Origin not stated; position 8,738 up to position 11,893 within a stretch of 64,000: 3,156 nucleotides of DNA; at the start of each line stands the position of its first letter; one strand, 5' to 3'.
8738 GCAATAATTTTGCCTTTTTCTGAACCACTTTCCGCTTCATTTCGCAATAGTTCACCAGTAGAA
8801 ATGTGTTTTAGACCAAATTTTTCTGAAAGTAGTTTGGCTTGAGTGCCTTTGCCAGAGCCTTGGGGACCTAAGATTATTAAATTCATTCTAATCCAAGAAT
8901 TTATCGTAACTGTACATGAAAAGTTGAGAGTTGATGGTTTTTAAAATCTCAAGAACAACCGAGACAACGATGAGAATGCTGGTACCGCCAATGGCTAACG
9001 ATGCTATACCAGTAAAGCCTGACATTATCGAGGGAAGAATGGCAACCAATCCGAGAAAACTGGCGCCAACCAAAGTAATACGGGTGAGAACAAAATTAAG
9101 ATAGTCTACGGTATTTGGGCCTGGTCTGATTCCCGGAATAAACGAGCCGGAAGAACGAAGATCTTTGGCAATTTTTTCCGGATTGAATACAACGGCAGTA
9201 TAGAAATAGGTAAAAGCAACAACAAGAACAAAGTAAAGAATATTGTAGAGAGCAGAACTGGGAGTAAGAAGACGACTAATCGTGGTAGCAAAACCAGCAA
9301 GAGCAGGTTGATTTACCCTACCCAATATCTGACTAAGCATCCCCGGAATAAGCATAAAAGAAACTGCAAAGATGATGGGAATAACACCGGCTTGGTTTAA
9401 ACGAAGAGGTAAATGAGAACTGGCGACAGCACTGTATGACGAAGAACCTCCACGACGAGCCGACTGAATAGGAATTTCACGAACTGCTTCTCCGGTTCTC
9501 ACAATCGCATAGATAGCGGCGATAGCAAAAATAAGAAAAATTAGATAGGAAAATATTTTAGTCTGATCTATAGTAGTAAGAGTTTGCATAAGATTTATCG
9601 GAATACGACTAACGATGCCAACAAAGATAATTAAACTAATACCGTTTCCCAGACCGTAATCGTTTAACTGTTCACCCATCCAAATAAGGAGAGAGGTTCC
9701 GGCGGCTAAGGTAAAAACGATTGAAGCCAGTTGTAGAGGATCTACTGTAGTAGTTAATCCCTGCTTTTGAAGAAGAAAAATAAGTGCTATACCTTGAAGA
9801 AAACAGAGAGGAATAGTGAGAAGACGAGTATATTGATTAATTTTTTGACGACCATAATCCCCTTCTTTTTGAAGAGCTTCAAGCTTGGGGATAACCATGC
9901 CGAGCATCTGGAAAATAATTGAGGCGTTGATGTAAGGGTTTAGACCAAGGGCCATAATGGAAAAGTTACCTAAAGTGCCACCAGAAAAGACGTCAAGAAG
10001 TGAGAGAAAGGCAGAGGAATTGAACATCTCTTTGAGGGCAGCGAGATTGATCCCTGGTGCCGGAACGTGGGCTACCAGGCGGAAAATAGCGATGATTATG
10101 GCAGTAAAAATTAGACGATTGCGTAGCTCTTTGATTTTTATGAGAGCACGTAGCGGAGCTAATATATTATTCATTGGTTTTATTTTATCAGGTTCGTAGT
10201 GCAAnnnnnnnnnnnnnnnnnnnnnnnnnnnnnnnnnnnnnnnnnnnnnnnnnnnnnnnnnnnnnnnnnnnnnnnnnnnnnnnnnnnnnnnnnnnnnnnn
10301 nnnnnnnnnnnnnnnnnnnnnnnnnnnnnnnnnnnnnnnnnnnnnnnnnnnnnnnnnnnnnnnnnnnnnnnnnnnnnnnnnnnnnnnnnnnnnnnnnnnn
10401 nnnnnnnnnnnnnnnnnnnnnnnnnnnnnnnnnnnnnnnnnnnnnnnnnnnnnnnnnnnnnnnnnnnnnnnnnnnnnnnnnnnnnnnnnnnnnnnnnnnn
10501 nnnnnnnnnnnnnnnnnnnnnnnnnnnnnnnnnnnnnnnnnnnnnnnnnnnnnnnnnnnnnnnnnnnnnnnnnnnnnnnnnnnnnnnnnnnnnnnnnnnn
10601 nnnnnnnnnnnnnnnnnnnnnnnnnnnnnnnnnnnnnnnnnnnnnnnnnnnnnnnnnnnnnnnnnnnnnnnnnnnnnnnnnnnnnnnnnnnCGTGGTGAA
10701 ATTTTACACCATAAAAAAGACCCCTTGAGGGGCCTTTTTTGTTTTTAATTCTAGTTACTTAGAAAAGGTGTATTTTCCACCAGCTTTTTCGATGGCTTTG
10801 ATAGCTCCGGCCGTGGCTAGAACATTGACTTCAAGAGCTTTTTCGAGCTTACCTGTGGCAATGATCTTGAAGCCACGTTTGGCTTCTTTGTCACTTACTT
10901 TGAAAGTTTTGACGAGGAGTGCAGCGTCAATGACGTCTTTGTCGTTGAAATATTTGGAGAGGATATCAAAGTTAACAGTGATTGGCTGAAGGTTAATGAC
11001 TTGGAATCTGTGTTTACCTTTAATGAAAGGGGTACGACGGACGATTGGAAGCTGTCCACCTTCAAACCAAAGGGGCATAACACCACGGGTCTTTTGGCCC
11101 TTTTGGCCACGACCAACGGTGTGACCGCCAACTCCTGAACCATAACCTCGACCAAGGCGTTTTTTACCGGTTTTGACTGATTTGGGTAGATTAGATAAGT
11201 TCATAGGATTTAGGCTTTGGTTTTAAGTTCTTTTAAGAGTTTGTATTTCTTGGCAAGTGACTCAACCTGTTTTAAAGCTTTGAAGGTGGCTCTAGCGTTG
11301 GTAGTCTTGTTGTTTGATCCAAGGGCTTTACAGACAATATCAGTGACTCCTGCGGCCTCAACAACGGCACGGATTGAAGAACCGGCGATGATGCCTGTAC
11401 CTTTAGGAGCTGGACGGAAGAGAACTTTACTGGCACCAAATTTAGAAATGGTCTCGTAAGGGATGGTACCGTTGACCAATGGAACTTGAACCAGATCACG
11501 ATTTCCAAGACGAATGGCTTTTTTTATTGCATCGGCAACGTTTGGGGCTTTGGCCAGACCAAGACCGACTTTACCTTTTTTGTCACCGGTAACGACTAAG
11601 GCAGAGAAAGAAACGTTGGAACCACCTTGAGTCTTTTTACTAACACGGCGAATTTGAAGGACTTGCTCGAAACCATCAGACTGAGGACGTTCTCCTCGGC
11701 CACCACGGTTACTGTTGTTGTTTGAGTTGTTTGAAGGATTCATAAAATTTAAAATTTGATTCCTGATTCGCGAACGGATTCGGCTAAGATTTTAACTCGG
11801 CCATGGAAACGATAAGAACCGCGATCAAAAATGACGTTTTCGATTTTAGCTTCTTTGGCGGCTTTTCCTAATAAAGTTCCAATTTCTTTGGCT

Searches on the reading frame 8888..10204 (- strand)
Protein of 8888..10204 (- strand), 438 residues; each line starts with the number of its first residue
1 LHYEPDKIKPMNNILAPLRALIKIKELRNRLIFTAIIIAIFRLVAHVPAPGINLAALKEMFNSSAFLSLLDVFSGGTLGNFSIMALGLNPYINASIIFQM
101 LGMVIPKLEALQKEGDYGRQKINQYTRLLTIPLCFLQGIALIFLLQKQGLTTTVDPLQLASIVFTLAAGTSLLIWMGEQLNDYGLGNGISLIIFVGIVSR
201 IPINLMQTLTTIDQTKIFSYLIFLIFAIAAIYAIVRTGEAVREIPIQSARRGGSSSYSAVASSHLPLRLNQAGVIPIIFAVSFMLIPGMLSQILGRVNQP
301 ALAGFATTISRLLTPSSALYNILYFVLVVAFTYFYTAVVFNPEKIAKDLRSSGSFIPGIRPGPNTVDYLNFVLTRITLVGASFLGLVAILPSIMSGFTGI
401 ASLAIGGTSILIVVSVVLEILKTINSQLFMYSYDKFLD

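Call 38: search_protein_families(library=pfam, proteins=[window:8888-10204:-], max_evalue=0.001)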
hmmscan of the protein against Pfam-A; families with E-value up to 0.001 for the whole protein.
window:8888-10204:- (438 aa): 1 family
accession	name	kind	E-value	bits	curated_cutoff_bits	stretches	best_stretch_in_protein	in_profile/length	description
PF00344.25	SecY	-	2.1e-101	339.8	32.2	1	82-420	1-305/306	SecY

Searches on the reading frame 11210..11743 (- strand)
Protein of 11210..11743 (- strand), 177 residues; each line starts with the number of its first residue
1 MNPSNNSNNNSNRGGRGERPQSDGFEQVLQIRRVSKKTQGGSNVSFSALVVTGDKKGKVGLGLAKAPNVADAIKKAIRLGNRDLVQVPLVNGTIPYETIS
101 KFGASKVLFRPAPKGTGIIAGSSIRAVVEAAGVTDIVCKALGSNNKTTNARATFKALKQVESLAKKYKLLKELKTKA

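Call 38: search_protein_families(library=pfam, proteins=[window:11210-11743:-], max_evalue=0.001)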
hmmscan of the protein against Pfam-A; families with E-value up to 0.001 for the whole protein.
window:11210-11743:- (177 aa): 2 families
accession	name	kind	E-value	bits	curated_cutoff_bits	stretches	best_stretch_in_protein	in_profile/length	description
PF03719.21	Ribosomal_S5_C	-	1.6e-25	88.8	21.5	1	101-164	2-65/71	Ribosomal protein S5, C-terminal domain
PF00333.26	Ribosomal_S5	-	2.1e-22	79.4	27.1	1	26-88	3-65/65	Ribosomal protein S5, N-terminal domain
